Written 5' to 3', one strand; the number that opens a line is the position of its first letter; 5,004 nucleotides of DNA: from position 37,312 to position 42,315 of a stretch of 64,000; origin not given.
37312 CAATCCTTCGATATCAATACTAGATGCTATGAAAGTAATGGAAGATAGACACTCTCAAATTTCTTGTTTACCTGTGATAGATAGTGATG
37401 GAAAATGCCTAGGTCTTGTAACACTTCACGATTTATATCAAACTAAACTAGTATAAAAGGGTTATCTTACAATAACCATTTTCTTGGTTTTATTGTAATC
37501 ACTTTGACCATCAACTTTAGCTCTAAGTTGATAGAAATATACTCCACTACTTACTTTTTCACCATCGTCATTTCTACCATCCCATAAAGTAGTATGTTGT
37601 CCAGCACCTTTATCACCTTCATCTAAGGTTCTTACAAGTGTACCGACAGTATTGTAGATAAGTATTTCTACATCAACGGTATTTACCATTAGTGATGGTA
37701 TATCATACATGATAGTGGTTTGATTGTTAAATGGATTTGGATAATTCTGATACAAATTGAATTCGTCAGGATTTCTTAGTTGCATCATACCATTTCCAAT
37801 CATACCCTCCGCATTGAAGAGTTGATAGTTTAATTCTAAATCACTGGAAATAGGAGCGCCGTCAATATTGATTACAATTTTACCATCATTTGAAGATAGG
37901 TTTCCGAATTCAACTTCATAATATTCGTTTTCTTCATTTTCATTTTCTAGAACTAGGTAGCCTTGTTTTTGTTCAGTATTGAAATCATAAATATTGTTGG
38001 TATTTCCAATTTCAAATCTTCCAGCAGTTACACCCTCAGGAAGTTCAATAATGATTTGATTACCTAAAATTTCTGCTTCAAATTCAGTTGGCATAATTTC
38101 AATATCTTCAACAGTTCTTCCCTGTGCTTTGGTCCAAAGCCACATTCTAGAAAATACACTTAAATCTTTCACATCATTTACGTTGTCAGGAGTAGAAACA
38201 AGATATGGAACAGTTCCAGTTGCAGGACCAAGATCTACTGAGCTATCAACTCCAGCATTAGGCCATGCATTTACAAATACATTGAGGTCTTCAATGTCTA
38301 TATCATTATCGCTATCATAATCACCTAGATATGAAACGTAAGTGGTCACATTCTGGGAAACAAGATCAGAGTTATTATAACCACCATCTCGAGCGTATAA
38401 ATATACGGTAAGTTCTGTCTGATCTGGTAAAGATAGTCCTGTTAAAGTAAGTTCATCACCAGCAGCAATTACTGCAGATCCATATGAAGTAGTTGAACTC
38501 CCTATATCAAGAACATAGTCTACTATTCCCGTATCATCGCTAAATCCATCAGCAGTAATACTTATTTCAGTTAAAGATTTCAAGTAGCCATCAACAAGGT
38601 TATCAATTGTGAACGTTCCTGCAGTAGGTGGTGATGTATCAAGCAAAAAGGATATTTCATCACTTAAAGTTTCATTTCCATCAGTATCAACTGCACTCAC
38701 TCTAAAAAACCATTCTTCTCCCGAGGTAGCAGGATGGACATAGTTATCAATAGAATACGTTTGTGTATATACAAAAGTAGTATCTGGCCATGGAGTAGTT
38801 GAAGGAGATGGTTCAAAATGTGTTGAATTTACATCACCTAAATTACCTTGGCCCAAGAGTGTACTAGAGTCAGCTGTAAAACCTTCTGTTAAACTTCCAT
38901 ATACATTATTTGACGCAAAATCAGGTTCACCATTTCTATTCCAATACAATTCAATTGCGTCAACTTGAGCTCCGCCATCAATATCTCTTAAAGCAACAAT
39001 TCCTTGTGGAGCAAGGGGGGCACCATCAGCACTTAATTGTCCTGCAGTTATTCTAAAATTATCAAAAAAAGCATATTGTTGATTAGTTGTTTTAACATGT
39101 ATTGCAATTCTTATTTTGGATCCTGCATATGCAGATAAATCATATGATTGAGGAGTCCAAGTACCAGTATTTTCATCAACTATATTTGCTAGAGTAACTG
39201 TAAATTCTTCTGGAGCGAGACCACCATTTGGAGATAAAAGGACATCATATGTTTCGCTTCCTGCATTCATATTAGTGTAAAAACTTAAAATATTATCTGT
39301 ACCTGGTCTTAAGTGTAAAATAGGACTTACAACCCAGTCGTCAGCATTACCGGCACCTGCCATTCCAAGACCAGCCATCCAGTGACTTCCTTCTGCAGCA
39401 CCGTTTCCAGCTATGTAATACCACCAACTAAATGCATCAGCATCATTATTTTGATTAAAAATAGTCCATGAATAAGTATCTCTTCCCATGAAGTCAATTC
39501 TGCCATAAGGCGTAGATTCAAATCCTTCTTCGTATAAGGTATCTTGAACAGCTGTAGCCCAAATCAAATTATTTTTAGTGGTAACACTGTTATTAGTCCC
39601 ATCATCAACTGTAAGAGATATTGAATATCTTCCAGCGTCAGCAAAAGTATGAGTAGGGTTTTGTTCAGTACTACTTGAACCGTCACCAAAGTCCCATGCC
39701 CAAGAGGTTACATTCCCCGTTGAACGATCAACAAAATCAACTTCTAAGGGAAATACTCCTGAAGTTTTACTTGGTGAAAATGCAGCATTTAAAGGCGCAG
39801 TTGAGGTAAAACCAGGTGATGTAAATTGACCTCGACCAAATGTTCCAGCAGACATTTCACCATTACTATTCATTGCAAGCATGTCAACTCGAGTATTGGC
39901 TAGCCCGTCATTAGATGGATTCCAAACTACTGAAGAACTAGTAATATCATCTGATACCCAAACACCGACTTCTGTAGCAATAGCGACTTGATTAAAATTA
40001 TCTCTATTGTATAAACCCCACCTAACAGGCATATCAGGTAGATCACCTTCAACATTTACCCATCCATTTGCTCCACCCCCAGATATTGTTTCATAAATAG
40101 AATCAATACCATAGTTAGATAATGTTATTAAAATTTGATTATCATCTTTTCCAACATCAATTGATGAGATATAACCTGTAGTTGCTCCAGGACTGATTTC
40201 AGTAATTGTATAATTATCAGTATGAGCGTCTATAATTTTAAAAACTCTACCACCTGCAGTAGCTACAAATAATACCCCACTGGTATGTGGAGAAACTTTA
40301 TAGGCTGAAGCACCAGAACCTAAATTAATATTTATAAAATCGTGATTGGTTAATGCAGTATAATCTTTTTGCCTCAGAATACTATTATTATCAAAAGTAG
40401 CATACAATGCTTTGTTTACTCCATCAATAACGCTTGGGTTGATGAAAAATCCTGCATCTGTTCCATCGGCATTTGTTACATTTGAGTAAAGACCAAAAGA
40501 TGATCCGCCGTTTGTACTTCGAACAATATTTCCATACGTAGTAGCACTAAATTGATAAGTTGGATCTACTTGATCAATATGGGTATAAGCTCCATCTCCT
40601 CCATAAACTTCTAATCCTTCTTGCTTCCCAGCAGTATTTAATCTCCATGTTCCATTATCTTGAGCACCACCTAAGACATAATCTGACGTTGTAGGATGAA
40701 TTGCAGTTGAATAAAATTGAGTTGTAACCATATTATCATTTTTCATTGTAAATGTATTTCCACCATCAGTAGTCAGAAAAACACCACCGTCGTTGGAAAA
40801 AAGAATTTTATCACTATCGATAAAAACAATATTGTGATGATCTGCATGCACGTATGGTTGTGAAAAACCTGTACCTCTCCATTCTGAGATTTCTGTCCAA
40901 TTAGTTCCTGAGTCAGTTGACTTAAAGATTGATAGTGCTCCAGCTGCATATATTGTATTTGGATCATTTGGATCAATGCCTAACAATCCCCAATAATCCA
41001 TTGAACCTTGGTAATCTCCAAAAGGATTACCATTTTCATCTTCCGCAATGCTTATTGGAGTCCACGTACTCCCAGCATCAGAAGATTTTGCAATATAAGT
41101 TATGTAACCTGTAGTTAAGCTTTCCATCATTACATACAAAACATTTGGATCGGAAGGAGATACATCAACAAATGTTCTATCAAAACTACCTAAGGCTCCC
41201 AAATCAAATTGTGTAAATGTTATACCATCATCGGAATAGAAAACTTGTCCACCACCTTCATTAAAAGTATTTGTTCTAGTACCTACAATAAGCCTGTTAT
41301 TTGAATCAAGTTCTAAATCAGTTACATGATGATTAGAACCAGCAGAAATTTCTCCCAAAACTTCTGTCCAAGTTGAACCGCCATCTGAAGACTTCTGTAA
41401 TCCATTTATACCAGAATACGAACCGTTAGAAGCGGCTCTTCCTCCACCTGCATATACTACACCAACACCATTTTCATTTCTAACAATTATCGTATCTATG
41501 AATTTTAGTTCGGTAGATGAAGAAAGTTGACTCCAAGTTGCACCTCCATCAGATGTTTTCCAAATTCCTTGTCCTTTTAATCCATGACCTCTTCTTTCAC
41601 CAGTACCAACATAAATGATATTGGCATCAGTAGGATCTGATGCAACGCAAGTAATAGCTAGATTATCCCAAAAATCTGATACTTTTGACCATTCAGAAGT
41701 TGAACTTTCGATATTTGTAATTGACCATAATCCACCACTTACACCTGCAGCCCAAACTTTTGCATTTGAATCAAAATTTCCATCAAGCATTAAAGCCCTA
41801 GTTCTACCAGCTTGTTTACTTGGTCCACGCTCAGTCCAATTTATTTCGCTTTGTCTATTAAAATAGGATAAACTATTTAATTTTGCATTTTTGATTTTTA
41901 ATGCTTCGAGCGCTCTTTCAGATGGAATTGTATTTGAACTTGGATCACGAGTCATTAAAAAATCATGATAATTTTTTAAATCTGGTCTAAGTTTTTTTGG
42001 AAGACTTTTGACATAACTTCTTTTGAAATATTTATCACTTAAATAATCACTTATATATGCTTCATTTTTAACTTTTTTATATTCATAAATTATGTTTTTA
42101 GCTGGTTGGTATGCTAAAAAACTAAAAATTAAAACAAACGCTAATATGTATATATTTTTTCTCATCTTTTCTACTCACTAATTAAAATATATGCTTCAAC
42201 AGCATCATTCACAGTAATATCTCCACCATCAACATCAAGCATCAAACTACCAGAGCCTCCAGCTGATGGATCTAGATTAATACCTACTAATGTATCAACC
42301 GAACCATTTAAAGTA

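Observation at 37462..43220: Cohesin-dockerin operon: lipoprotein mini-scaffoldin next to a dockerin-bearing, T9SS-tailed propeller enzyme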

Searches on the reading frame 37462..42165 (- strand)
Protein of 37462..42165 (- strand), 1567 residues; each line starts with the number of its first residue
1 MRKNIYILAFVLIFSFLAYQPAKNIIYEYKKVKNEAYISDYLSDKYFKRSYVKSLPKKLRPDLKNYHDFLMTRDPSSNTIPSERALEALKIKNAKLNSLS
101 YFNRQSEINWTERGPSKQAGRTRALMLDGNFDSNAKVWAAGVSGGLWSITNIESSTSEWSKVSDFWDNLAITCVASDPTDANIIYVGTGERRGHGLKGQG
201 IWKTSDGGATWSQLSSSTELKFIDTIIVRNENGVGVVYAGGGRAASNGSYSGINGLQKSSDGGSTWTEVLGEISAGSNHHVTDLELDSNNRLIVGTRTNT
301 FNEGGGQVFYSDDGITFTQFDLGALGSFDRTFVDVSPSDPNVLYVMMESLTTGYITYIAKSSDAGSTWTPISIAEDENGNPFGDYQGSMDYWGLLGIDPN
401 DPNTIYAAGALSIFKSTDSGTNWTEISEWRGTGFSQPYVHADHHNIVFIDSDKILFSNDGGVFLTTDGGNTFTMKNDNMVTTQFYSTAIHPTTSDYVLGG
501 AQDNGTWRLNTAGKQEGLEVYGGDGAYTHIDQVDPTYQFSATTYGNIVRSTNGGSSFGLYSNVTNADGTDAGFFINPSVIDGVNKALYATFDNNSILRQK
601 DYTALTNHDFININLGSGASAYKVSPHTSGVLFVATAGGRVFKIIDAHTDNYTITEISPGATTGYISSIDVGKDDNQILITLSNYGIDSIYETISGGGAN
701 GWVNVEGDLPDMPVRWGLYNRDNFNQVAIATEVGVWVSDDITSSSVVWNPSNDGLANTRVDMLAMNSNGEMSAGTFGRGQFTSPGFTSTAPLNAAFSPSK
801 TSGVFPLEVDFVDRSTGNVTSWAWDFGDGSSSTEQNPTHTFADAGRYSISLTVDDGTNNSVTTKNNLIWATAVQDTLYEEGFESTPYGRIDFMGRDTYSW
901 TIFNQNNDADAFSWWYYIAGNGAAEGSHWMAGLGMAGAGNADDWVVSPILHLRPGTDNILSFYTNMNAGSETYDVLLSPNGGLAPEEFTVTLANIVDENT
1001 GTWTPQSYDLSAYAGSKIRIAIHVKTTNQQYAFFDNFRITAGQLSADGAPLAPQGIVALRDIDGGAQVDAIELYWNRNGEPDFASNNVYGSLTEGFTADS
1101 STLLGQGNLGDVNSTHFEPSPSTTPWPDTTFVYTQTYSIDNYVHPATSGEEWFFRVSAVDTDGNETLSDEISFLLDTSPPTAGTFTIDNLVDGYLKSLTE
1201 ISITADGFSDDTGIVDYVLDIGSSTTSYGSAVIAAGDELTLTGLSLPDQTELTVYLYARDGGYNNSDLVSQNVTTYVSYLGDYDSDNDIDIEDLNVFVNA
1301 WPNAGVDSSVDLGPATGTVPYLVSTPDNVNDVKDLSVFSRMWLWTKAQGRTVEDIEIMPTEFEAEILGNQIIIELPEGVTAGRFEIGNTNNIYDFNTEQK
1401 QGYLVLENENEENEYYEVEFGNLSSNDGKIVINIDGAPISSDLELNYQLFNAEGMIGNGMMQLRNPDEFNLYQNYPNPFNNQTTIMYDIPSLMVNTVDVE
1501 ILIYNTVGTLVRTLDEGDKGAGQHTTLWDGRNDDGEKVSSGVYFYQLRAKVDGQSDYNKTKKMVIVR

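Call 3: search_protein_families(library=pfam, proteins=[window:37462-42165:-], max_evalue=1)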
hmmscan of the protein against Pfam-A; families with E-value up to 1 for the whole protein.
window:37462-42165:- (1567 aa): 5 families
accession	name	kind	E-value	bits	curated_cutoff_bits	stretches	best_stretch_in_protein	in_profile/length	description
PF18911.6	PKD_4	-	1.1e-17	64.3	27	1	804-864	19-79/85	PKD domain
PF00801.26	PKD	-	2.5e-12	47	23.5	1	795-864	3-76/80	PKD domain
PF13860.13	FlgD_ig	-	1.2e-10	41.6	27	1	1498-1549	24-75/79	FlgD Ig-like domain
PF13585.12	CHU_C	-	1e-06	29.2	27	1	1486-1554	17-77/86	CHU_C Type IX secretion signal domain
PF18962.6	Por_Secre_tail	-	8.5e-05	23.2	27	1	1475-1550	2-65/75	Secretion system C-terminal sorting domain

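Call 4: search_protein_families(library=ncbifam, proteins=[window:37462-42165:-], max_evalue=1)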
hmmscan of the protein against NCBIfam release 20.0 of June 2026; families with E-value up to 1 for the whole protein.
window:37462-42165:- (1567 aa): 9 families
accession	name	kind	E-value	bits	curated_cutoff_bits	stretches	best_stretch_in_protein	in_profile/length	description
NF038128.1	choice_anch_J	domain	7.7e-19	68.5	30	1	879-1039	3-162/162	choice-of-anchor J domain-containing protein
NF045728.1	glycosyl_F510_1955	equivalog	3.3e-15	56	175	4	413-554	74-207/246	F510_1955 family glycosylhydrolase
NF005176.1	PRK06655.1-1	equivalog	5.2e-10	39.6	230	1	1495-1561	95-161/197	flagellar hook assembly protein FlgD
NF009276.0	PRK12633.1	equivalog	6.7e-09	35.8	383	1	1440-1550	77-182/234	flagellar basal body rod modification protein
TIGR04183.1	Por_Secre_tail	domain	1.2e-05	25.2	23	1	1475-1565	2-71/72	T9SS type A sorting domain-containing protein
NF009452.0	PRK12812.1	equivalog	0.0017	17.6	258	1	1498-1546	153-203/289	flagellar basal body rod modification protein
TIGR00864.1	PCC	subfamily_domain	0.011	12.1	1861.4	1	818-856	1424-1462/2700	polycystin cation channel protein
NF041540.1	dockerin_GC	domain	0.013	15.8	29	1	1282-1342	11-63/67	GC-type dockerin domain-anchored protein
NF009453.0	PRK12813.1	equivalog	0.019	14.5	264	1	1498-1555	125-179/223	flagellar basal body rod modification protein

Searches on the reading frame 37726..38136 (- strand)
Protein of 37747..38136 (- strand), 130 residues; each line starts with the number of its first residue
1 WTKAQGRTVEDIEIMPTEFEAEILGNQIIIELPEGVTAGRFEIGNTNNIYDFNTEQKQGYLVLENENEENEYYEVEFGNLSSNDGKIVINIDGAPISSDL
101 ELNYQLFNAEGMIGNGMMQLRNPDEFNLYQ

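Call 52: search_protein_families(library=pfam, proteins=[window:37747-38136:-], max_evalue=1)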
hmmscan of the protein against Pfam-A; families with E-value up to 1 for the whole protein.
window:37747-38136:- (130 aa): 1 family
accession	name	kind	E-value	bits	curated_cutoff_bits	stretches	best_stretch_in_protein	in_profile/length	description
PF25347.1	PH_PKH3_C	-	0.16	12.1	27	1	50-68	90-108/166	PKH3 kinase C-terminal PH domain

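Call 87: search_solved_structures(query=A9, max_evalue=10, show_alignments=2)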
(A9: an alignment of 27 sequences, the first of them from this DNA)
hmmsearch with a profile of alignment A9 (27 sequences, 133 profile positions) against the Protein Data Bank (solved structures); distinct sequences matched with E-value up to 10: 5.
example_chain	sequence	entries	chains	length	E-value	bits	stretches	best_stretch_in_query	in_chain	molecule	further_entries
9c39_G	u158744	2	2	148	0.058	16.7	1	60-121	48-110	gp40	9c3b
9mt4_P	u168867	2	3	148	0.058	16.7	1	60-121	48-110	Tube protein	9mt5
5vx6_A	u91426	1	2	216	1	12.6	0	17-51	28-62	Uncharacterized protein YpfA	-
9jo7_J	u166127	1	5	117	1.2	12.4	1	78-121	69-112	CRP specific recognition heavy chain antibodie 4 (HCAb4)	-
4qrk_A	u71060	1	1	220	2.7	11.2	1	15-104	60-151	Hypothetical protein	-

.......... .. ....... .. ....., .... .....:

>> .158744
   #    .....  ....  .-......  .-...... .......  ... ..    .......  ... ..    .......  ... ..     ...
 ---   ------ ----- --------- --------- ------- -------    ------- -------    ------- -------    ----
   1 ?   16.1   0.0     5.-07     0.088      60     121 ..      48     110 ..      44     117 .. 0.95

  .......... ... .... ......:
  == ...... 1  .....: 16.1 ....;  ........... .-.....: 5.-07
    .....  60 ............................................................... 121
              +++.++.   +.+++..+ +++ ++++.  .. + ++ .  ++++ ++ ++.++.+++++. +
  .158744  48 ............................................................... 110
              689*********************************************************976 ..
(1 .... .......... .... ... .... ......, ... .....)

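Call 88: search_protein_families(library=pfam, alignment_id=A9, max_evalue=1)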
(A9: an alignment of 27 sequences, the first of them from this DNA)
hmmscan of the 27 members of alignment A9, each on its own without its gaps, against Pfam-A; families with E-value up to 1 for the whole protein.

A. member 1, seq(134 aa): 1 family
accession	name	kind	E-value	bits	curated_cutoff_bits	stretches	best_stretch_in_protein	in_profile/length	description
PF25347.1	PH_PKH3_C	-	0.13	12.4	27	1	47-65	90-108/166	PKH3 kinase C-terminal PH domain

B. families by the number of members that match (of 27 scanned): 18 families
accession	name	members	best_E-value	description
PF00963.24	Cohesin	2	0.00017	Cohesin domain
PF14564.11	Membrane_bind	2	0.00049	Membrane binding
PF20597.4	pAdhesive_15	1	0.00085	Putative Ice-binding-like adhesive domain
PF17786.7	Mannosidase_ig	1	0.0053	Mannosidase Ig/CBM-like domain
PF19909.4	DUF6382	1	0.013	Domain of unknown function (DUF6382)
PF04683.19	Rpn13_ADRM1_Pru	1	0.016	Proteasome complex subunit Rpn13, Pru domain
PF14478.12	DUF4430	1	0.024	Domain of unknown function (DUF4430)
PF09255.16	Antig_Caf1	1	0.025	Caf1 Capsule antigen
PF07790.16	Pilin_N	1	0.042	Archaeal Type IV pilin, N-terminal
PF03497.21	Anthrax_toxA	1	0.054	Anthrax toxin LF subunit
PF13049.11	DUF3910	1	0.061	Protein of unknown function (DUF3910)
PF14829.11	GPAT_N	1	0.061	Glycerol-3-phosphate acyltransferase N-terminal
PF20579.4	LapA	1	0.12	LapA domain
PF25347.1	PH_PKH3_C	1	0.13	PKH3 kinase C-terminal PH domain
PF07308.18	DUF1456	1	0.13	Protein of unknown function (DUF1456)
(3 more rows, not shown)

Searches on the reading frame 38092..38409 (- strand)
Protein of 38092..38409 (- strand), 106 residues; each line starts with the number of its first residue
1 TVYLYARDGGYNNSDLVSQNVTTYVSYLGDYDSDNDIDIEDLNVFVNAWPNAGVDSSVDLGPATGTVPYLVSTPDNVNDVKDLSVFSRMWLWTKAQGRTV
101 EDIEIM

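Call 6: search_protein_families(library=pfam, proteins=[window:38092-38409:-], max_evalue=10)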
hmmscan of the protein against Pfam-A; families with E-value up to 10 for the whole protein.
seq(106 aa): 0 families

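Call 8: search_solved_structures(query=window:38092-38409:-, max_evalue=10, show_alignments=3)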
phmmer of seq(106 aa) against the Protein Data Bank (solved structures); distinct sequences matched with E-value up to 10: 2.
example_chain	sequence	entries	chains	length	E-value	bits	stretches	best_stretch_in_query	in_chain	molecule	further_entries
1xtp_A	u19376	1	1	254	0.31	14.3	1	23-68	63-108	LMAJ004091AAA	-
6h5l_A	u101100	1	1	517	1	12.6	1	60-97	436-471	Similar to hydroxylamine oxidoreductase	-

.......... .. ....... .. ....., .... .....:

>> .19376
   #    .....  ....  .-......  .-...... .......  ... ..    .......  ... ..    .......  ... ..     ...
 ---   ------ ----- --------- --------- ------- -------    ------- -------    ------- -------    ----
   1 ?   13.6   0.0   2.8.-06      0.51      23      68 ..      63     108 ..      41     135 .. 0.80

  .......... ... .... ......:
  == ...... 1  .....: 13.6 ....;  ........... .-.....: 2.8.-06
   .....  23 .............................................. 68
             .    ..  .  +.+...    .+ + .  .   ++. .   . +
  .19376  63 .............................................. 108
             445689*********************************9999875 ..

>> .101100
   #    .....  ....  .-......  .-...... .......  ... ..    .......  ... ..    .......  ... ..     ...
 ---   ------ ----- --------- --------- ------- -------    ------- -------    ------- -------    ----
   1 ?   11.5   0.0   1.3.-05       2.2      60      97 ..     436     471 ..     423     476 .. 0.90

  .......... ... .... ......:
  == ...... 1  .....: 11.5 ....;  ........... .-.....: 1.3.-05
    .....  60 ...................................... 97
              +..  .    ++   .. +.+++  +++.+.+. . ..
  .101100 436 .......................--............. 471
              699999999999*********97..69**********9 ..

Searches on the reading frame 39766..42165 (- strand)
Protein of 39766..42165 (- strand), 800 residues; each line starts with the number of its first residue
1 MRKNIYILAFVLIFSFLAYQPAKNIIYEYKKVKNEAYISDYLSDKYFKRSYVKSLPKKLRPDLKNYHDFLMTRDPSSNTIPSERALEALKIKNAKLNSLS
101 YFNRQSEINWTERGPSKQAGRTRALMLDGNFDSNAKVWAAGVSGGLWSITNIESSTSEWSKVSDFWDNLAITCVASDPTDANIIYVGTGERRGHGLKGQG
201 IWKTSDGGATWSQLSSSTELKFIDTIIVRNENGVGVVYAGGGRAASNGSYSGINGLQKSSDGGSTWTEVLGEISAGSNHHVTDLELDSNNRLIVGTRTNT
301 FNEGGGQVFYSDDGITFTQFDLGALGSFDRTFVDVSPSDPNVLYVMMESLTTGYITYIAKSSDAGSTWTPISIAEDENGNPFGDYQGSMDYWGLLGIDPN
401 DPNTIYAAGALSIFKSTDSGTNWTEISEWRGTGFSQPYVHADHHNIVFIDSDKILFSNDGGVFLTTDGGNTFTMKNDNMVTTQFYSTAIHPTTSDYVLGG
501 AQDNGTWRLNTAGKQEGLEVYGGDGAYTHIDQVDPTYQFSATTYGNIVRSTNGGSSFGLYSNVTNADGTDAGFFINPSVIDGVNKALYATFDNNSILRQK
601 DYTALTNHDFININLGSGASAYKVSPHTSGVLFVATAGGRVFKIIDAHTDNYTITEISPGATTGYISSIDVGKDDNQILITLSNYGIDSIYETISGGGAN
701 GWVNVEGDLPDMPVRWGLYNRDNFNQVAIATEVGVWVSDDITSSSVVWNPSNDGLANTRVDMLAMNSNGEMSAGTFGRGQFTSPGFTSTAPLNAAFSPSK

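Call 72: search_solved_structures(query=window:39766-42165:-, max_evalue=0.01, show_alignments=0)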
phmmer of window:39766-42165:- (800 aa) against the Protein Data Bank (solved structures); distinct sequences matched with E-value up to 0.01: 1.
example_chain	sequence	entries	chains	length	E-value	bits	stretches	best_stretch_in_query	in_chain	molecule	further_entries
3b7f_A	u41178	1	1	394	4.6e-06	28.2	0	339-429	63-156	Glycosyl hydrolase, BNR repeat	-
